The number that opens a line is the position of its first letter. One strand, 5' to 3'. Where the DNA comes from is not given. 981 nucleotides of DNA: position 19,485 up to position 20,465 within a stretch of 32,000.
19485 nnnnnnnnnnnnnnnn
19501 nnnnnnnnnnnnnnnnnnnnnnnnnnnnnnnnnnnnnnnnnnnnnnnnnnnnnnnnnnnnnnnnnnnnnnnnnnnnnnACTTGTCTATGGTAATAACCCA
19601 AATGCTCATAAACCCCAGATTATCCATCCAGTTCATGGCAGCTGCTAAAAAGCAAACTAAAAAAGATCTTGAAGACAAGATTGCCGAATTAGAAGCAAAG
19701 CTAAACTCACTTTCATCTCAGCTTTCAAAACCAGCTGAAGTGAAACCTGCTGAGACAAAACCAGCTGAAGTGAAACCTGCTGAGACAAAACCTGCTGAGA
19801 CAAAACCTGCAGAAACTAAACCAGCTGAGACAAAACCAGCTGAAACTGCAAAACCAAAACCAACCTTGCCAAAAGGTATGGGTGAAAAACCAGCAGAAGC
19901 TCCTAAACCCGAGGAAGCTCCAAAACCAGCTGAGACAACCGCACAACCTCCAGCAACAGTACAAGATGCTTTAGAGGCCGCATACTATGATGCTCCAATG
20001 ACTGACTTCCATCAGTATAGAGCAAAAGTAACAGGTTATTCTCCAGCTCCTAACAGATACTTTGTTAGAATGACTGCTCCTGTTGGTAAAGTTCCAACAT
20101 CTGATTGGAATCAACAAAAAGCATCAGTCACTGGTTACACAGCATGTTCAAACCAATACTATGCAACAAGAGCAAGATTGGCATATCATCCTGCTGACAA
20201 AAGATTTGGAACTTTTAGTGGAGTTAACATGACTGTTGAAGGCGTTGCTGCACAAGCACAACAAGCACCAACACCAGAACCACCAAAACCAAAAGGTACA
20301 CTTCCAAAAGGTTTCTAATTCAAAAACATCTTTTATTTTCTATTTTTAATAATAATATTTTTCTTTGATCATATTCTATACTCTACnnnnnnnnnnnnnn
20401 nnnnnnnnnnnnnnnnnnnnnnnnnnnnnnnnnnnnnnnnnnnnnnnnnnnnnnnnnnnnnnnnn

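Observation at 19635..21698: Tandem paralogs of an unrecognisable disordered protein carrying reiterated [ST]LPKG[FM] motifs: possible multivalent scaffold system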

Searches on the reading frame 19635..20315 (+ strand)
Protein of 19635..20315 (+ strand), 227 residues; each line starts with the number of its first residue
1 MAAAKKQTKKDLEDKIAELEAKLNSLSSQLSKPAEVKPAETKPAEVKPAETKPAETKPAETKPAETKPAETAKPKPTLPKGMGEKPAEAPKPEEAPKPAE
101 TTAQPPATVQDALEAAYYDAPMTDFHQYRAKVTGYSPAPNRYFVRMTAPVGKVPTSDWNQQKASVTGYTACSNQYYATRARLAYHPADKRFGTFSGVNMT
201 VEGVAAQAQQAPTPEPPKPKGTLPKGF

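Call 3: search_protein_families(library=pfam, proteins=[window:19635-20315:+], max_evalue=1)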
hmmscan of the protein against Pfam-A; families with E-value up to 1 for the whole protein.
window:19635-20315:+ (227 aa): 5 families
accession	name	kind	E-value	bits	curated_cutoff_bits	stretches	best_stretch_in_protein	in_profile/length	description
PF16326.10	ABC_tran_CTD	-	0.0072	17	32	1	7-35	8-36/69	ABC transporter C-terminal domain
PF13675.11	PilJ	-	0.023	15.2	26.6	1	2-40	34-75/114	Type IV pili methyl-accepting chemotaxis transducer N-term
PF16526.10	CLZ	-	0.053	14.4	26.7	1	3-32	20-49/71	C-terminal leucine zipper domain of cyclic nucleotide-gated channels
PF02370.21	M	-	0.73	11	20.8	0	9-26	3-20/21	M protein repeat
PF08232.17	Striatin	-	0.84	10.5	29.4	0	4-88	43-114/151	Striatin family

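Call 4: search_protein_families(library=ncbifam, proteins=[window:19635-20315:+], max_evalue=1)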
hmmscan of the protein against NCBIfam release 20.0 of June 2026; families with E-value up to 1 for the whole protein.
window:19635-20315:+ (227 aa): 4 families
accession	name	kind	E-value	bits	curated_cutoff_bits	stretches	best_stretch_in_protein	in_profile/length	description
NF011515.0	PRK14954.1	equivalog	0.078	11.6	1117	1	34-141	378-479/620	DNA polymerase III subunits gamma and tau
NF053524.1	thylo_ssl2009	equivalog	0.12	13.1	58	1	7-32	62-87/90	ssl2009 family thylakoid membrane protein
NF009040.0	PRK12373.1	equivalog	0.34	10.5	514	1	3-111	207-316/400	NADH-quinone oxidoreductase subunit E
NF004046.1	PRK05563.1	equivalog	0.57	9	400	1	5-67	368-430/567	DNA polymerase III subunit gamma/tau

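Call 19: predict_structure(alignment_id=A1)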
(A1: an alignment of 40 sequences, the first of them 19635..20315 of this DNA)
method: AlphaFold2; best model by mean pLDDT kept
length: 227 residues; sequences in the alignment: 40
mean_pLDDT: 50.0   pTM: 0.17
mean pLDDT of the five models: 50.0, 48.3, 47.7, 45.4, 44.4
residues with pLDDT >= 90: 8; 70-90: 14; 50-70: 64; < 50: 141
segments of 3 or more residues with pLDDT < 50: 1-3, 33-78, 80-94, 96-102, 135-155, 160-162, 164-202
pLDDT, mean of each block of 10 residues (from residue 1): 62 89 84 46 36 35 38 43 39 41 53 58 55 49 39 47 46 41 44 44 49 58 57
secondary structure, 60 per line:
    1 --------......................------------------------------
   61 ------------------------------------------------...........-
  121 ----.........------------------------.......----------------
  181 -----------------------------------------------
elements in order: H9-30 H109-119 H125-133 H158-164
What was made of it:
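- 19659..19724 (+): A: coiled-coil helix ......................, preceded by the basic tail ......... pLDDT 84-89 (call 19).
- Tried and rejected: The first AlphaFold run, with a shallow alignment of close homologs, gave an uninformative core (pLDDT 40-58, call 19).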

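Call 20: search_protein_representatives(alignment_id=A1)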
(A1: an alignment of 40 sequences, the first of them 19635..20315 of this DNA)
Query: 40 sequences, 236 profile positions. Proteins with E-value up to 0.001 (for the whole library): 178; up to 1e-10: 118; up to 1e-30: 43. The best 150 are listed.
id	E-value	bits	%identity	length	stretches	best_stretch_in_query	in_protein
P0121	8.7e-107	373.0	-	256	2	72-236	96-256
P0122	7.1e-91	321.0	-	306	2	1-228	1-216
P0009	4.9e-81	288.7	-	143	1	93-236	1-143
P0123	6.7e-81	288.3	-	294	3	75-235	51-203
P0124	1.3e-79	284.1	-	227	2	91-215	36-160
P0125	3.3e-75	269.7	-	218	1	1-236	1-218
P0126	3.2e-70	253.3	-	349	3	4-227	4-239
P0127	5.5e-62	226.4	-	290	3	76-236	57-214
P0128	1.2e-57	212.2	-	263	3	4-236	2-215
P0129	1.4e-57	212.0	-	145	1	130-236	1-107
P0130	2.1e-57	211.4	-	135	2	145-236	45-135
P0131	4.8e-57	210.2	-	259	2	110-236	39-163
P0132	3.2e-56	207.5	-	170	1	117-228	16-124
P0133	1.7e-55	205.1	-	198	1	1-167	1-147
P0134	1.0e-54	202.6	-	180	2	93-236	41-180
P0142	2.9e-50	188.0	-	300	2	5-236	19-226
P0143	3.8e-49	184.4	-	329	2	3-236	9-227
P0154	1.2e-40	156.6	-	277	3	94-226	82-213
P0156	4.5e-39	151.4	-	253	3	95-228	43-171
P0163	1.9e-30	123.2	-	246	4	161-202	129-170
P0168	1.0e-28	117.5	-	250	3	126-235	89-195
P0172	1.3e-27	113.9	-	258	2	93-234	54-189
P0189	1.5e-22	97.3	-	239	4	160-228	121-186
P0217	4.6e-14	69.5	-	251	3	173-235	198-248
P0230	7.6e-12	62.3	-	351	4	171-236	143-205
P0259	2.7e-07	47.4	-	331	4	135-188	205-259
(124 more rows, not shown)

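Call 23: find_related_loci(query=A2, collection=genome_contigs, flank=6000)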
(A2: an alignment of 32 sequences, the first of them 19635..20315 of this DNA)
Query A2 (227 aa) in genome_contigs; peptide patterns used: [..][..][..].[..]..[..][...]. (x = any residue, [..] = any of these).
221 stretches matched a pattern; 213 encode a relative of the query (tblastn E <= 1e-3); the best 80 are kept; 76 distinct loci.
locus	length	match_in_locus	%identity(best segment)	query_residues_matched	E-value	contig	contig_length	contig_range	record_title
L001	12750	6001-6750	86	1-227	9e-136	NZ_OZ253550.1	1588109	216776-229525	MAG: Nitrosopumilus sp. isolate b6ab8db1-e288-4189-af5a-9604fbca7118 chromosome 1, complete sequence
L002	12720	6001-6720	89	1-227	4e-135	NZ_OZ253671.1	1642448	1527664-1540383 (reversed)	MAG: Nitrosopumilus sp. isolate a7174fe6-efbc-48e7-936d-e4c6e82819a1 chromosome 1, complete sequence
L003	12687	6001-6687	79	1-227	1e-109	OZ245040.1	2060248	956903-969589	MAG: Nitrosopumilus sp. isolate aa22790b-0d10-49fa-8547-5ba004503ecc genome assembly, chromosome: 1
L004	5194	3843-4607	72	1-227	4e-108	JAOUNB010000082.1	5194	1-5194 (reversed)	MAG: Nitrosopumilus sp. isolate 8_1_July_SF_Bin59 8_1_July_SF_Bin59_scaffold_9098_c1, whole genome shotgun sequence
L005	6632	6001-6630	84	1-185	2e-107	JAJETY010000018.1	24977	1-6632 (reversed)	MAG: Nitrosopumilus sp. isolate SFB3 b18_orig_k141_1598332_length_24977_cov_16.3812, whole genome shotgun sequence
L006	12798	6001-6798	70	1-227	2e-107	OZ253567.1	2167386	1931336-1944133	MAG: Nitrosopumilus sp. isolate 179468c0-c418-48a1-a672-9cf197d9f21d genome assembly, chromosome: 1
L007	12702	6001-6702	76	1-227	2e-105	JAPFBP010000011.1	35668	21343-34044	MAG: Nitrosopumilus sp. isolate LakeHoare18m_MBin21 LakeHoare18m_ctg53, whole genome shotgun sequence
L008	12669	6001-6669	77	2-227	6e-104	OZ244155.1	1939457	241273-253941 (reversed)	MAG: Nitrosopumilus sp. isolate bb10c81c-3fe7-493a-9740-827df905f1f5 genome assembly, chromosome: 1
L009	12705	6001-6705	75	1-227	7e-104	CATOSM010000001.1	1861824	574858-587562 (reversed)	MAG: uncultured Candidatus Nitrosopumilus sp. isolate 29923d23-9274-4d90-ac20-21b5014b58ae genome assembly, contig: cont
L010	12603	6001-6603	83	8-204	5e-103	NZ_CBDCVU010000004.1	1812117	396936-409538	MAG: Nitrosopumilus sp. isolate d0d8156c-2fb4-46ba-bb7a-8f569bbeb246 contig_4, whole genome shotgun sequence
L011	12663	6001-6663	76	1-226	3e-103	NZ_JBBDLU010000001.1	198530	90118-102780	MAG: Nitrosopumilus sp. isolate LejiaA_33_50 Lejia_A_106_length_198530_cov_29, whole genome shotgun sequence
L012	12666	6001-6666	75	1-227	2e-101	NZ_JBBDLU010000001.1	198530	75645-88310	MAG: Nitrosopumilus sp. isolate LejiaA_33_50 Lejia_A_106_length_198530_cov_29, whole genome shotgun sequence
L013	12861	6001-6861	66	1-226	2e-101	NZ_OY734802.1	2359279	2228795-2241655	MAG: Nitrosopumilus sp. isolate 9424c9fb-5f1c-4746-b453-2997914b57fc chromosome 1, complete sequence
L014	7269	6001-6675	73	1-227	2e-100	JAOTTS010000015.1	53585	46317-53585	MAG: Nitrosopumilus sp. isolate 13_July_SF_Bin28 13_July_SF_Bin28_scaffold_154_c1, whole genome shotgun sequence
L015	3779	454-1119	79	4-227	1e-101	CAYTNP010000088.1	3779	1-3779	MAG TPA_asm: uncultured Nitrosopumilaceae archaeon isolate binchicken_co65_74 genome assembly, contig: NODE_81154_length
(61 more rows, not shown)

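Call 24: list_cluster_members(proteins=[P0143, P0154, P0156, P0163, P0168, P0172, P0189, P0217, P0230, P0259])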
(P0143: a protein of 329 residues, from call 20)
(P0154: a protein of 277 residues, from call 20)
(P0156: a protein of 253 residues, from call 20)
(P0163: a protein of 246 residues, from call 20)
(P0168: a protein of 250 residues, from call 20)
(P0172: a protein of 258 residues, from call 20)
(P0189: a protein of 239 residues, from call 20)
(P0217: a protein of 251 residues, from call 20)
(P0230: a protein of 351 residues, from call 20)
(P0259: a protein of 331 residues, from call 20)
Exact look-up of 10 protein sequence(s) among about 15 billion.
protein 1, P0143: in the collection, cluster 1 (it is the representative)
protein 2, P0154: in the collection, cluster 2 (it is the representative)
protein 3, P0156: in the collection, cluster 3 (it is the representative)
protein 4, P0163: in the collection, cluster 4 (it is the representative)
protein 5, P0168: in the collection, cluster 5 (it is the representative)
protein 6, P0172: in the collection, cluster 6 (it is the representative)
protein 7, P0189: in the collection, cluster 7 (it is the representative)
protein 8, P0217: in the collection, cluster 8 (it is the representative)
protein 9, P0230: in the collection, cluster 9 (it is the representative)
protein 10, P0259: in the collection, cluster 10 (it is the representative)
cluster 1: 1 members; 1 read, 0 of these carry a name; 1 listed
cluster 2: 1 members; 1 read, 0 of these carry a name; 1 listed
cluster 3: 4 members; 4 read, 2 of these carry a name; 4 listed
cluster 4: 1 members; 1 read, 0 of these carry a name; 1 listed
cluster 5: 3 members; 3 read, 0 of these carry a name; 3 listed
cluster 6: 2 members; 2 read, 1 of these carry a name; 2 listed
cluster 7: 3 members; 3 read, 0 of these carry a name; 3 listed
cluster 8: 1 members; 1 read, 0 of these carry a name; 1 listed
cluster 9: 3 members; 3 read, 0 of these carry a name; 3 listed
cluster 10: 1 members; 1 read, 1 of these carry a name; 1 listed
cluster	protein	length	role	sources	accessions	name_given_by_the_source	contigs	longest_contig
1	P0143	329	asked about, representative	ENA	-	-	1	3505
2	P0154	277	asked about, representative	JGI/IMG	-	-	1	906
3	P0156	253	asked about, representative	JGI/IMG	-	hypothetical protein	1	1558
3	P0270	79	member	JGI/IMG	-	hypothetical protein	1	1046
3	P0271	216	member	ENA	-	-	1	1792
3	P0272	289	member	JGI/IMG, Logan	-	-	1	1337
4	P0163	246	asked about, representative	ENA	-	-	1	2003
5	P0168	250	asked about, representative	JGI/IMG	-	-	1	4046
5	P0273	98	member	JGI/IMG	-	-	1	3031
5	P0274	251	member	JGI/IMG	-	-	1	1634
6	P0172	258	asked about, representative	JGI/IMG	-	-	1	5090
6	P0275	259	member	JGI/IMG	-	hypothetical protein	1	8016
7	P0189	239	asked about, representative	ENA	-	-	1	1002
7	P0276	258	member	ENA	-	-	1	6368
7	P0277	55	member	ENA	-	-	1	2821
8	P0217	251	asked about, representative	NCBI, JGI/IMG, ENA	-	-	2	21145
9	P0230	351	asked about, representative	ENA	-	-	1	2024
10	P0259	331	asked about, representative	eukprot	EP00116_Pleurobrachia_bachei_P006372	sb/3466634/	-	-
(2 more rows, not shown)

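Call 25: find_encoding_contigs(protein=P0217, flank=8000, max_places=3)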
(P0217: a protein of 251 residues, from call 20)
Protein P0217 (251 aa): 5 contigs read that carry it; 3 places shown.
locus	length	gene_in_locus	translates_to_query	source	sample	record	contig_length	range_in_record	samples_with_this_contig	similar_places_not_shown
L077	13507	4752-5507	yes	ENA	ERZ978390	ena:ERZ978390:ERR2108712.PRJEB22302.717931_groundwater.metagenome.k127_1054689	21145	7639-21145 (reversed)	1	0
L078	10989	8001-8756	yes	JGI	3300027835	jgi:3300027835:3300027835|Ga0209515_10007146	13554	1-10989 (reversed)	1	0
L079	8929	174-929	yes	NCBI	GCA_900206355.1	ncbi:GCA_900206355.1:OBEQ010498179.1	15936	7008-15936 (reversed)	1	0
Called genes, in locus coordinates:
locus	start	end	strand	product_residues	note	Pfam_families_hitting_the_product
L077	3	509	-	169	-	?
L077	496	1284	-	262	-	PF01791:DeoC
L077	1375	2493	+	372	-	PF04055:Radical_SAM, PF19288:CofH_C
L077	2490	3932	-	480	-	PF20695:UbiD_N, PF01977:UbiD, PF20696:UbiD_C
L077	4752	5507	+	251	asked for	-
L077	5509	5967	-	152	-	PF00578:AhpC-TSA, PF08534:Redoxin, PF02630:SCO1-SenC (faint)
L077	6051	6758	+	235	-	PF00230:MIP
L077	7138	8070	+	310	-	-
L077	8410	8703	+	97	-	-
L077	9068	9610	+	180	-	PF12441:CopG_antitoxin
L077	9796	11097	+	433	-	-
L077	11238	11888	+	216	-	-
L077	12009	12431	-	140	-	-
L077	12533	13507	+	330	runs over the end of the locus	-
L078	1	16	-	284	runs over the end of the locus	PF00288:GHMP_kinases_N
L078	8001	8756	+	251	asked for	-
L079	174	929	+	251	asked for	-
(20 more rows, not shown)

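Call 32: search_solved_structures(query=A2, max_evalue=10)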
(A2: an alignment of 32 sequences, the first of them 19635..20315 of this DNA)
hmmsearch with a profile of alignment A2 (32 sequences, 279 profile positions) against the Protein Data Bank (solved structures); distinct sequences matched with E-value up to 10: 27.
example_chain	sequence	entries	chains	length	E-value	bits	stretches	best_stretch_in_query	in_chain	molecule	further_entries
3f85_A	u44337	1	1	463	0.00014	25.4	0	163-185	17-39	homo trimeric fusion of CFA/I fimbrial subunits B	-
3f84_A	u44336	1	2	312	0.017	18.6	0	163-186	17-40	CFA/I fimbrial subunit B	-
8egr_M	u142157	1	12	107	0.22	15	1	15-58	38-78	gp20, portal-proximal core protein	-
8pm4_A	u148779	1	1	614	0.38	14.1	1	22-130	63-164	Transposase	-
9e2g_2G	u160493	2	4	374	0.41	14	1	9-42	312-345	Enkurin domain-containing protein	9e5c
6w2x_A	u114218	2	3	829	0.48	13.8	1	6-64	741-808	Gamma-aminobutyric acid type B receptor subunit 1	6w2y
9tlr_A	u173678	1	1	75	0.5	13.8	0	24-40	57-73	Sc-apCC-2-BCL-xL-11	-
1cos_A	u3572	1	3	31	0.56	13.6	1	24-45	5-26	COILED SERINE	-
3cvf_A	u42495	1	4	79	0.6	13.5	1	8-51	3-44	Homer protein homolog 3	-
6v50_A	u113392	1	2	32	0.65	13.4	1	23-45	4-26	Coiled-coil Trimer with Glu:Ser:Lys Triad with K7A mutation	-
6q22_A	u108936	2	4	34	0.68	13.3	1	23-45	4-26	Coiled-coil Trimer with Glu:Aminobutyric acid:Lys Triad | peptide with Glu:Ala:Lys triad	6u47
6mcd_A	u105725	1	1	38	0.72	13.2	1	12-40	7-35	Pb(II)(GRAND Coil Ser L12CL16A)-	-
1coi_A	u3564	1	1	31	0.86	13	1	23-45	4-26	COIL-VALD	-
6r5a_A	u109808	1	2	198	0.87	13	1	202-267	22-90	Pro-Pro endopeptidase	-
6r5c_A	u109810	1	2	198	0.87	13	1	202-267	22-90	Pro-Pro endopeptidase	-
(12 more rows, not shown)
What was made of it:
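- Tried and rejected: A PDB sequence search with the family profile returned designed coiled coils and a 23-residue chance match to CFA/I fimbrial subunit B (call 32).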

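Call 39: find_homologous_proteins(query=P0143, max_evalue=0.001)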
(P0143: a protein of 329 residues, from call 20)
Query P0143 (329 aa): 526 proteins with E <= 0.001 among 8000 candidates; the best 120 are listed.
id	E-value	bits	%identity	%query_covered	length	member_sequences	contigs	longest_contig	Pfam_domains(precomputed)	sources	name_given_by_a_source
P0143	6.5e-204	695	100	100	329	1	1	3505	-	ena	-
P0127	1.2e-72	263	53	88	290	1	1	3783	-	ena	-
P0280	3.1e-72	262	49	90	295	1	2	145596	-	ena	-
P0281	8.8e-72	260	52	90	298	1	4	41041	-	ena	-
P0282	1.0e-69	254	47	96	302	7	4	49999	-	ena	-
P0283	4.1e-68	248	48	99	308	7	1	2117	-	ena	-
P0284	6.0e-68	248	48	96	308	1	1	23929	-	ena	-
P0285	1.4e-67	247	50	96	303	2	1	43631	-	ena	-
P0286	9.5e-67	244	47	96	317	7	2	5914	-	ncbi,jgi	ncbi:MAG: trans-sialidase [Nitrosopumilaceae archaeon]|jgi:hypothetical protein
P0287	1.4e-66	243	45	99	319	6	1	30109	-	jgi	jgi:hypothetical protein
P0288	6.4e-66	241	51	96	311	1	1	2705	-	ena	-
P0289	7.3e-66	241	51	92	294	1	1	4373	-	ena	-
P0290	1.1e-65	240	47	97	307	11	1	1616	-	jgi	-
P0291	1.2e-65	240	49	96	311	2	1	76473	-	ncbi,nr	ncbi:MAG: trans-sialidase [Nitrosopumilus sp.]|nr:trans-sialidase [Nitrosopumilus sp.]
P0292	3.4e-65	239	48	96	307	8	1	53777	-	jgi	-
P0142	1.4e-51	194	40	93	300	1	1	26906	-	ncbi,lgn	-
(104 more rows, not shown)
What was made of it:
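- The family is missing from other Thaumarchaeota that share Cdv and PCNA (calls 20, 23, 39).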

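Call 41: find_related_loci(query=A2, collection=viral_contigs, flank=6000)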
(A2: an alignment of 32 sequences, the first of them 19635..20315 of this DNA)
Query A2 (227 aa) in viral_contigs; peptide patterns used: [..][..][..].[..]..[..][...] (x = any residue, [..] = any of these).
8 stretches matched a pattern, but none encodes a relative of the query by tblastn (E <= 1e-3).
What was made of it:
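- Tried and rejected: Viral contigs hold no relative (call 41).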

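Call 64: search_protein_families(library=phrogs, proteins=[window:19635-20315:+], max_evalue=0.01)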
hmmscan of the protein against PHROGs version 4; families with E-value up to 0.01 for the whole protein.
window:19635-20315:+ (227 aa): 0 families

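Call 65: search_protein_families(library=padloc, proteins=[window:19635-20315:+], max_evalue=0.01)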
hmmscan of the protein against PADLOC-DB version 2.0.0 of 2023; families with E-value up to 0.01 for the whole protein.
window:19635-20315:+ (227 aa): 0 families

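Call 67: search_protein_families(library=pfam, alignment_id=A2, max_evalue=1)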
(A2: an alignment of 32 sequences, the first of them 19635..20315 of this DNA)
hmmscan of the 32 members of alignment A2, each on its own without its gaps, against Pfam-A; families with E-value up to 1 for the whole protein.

A. member 1, window:19635-20315:+ (227 aa): 5 families
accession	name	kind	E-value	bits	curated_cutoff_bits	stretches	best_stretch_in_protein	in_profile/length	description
PF16326.10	ABC_tran_CTD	-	0.0072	17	32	1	7-35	8-36/69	ABC transporter C-terminal domain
PF13675.11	PilJ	-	0.023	15.2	26.6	1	2-40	34-75/114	Type IV pili methyl-accepting chemotaxis transducer N-term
PF16526.10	CLZ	-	0.053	14.4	26.7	1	3-32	20-49/71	C-terminal leucine zipper domain of cyclic nucleotide-gated channels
PF02370.21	M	-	0.73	11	20.8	0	9-26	3-20/21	M protein repeat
PF08232.17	Striatin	-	0.84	10.5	29.4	0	4-88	43-114/151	Striatin family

B. families by the number of members that match (of 32 scanned): 55 families (the first 25 are shown)
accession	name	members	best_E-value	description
PF16326.10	ABC_tran_CTD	9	0.0021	ABC transporter C-terminal domain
PF02370.21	M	7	0.041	M protein repeat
PF00831.28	Ribosomal_L29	5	0.062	Ribosomal L29 protein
PF08232.17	Striatin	4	0.015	Striatin family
PF12001.13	DUF3496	4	0.16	Domain of unknown function (DUF3496)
PF13675.11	PilJ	3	0.0026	Type IV pili methyl-accepting chemotaxis transducer N-term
PF07716.20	bZIP_2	3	0.007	Basic region leucine zipper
PF05308.16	Mito_fiss_reg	3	0.014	Mitochondrial fission regulator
PF14362.11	DUF4407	3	0.065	Domain of unknown function (DUF4407)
PF13864.11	Enkurin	3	0.092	Calmodulin-binding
PF14282.11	FlxA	3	0.28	FlxA-like protein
PF05300.16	MIC19_MIC25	2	0.0063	MICOS complex subunit MIC19/MIC25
PF01693.22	Cauli_VI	2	0.058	Ribonuclease H1 N-terminal domain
PF03153.18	TFIIA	2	0.092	Transcription factor IIA, alpha/beta subunit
PF10152.14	CCDC53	2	0.15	Subunit CCDC53 of WASH complex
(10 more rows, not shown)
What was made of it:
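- Closest known: Basic-region leucine zipper. Same: There are sub-threshold bZIP_2 hits in 3 of 32 members (call 67).
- Three members give sub-threshold bZIP_2 matches (best E = 0.007, call 67).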

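Call 75: find_encoding_contigs(protein=P0142, flank=6000, max_places=1)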
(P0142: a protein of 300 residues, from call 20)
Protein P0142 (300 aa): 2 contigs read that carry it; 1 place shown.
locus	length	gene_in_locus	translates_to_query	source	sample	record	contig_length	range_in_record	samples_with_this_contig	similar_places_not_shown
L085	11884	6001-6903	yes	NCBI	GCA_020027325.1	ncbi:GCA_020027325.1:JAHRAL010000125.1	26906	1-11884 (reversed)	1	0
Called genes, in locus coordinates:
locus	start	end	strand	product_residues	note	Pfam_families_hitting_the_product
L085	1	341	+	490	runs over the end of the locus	PF01425:Amidase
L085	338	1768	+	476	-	PF02934:GatB_N, PF02637:GatB_Yqey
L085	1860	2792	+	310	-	PF02653:BPD_transp_2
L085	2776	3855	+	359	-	PF02653:BPD_transp_2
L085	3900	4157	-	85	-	PF09630:DUF2024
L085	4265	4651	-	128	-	-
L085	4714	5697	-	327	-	PF03099:BPL_LplA_LipB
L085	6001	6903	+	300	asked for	-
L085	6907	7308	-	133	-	PF20364:DUF6659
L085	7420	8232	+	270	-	PF01513:NAD_kinase, PF20143:NAD_kinase_C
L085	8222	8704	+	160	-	PF17146:PIN_6, PF11848:DUF3368 (weak)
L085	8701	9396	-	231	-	PF02732:ERCC4, PF14520:HHH_5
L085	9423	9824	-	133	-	PF01920:Prefoldin_2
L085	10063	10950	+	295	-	-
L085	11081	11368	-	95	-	-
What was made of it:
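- In one lineage the gene sits elsewhere without the Cys/His gene (call 75).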

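Call 76: find_encoding_contigs(protein=P0276, flank=6000, max_places=1)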
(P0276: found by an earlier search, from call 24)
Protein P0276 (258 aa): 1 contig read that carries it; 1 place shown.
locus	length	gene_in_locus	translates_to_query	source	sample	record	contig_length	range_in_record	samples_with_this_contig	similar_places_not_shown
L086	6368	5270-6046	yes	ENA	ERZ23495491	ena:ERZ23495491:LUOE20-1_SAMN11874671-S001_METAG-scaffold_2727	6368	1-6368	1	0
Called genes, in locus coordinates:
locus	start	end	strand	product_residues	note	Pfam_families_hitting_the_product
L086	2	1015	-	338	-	?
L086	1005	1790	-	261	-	PF01791:DeoC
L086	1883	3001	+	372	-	PF04055:Radical_SAM, PF19288:CofH_C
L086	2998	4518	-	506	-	PF20695:UbiD_N, PF01977:UbiD, PF20696:UbiD_C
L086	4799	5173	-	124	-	-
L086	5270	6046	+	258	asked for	-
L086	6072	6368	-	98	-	?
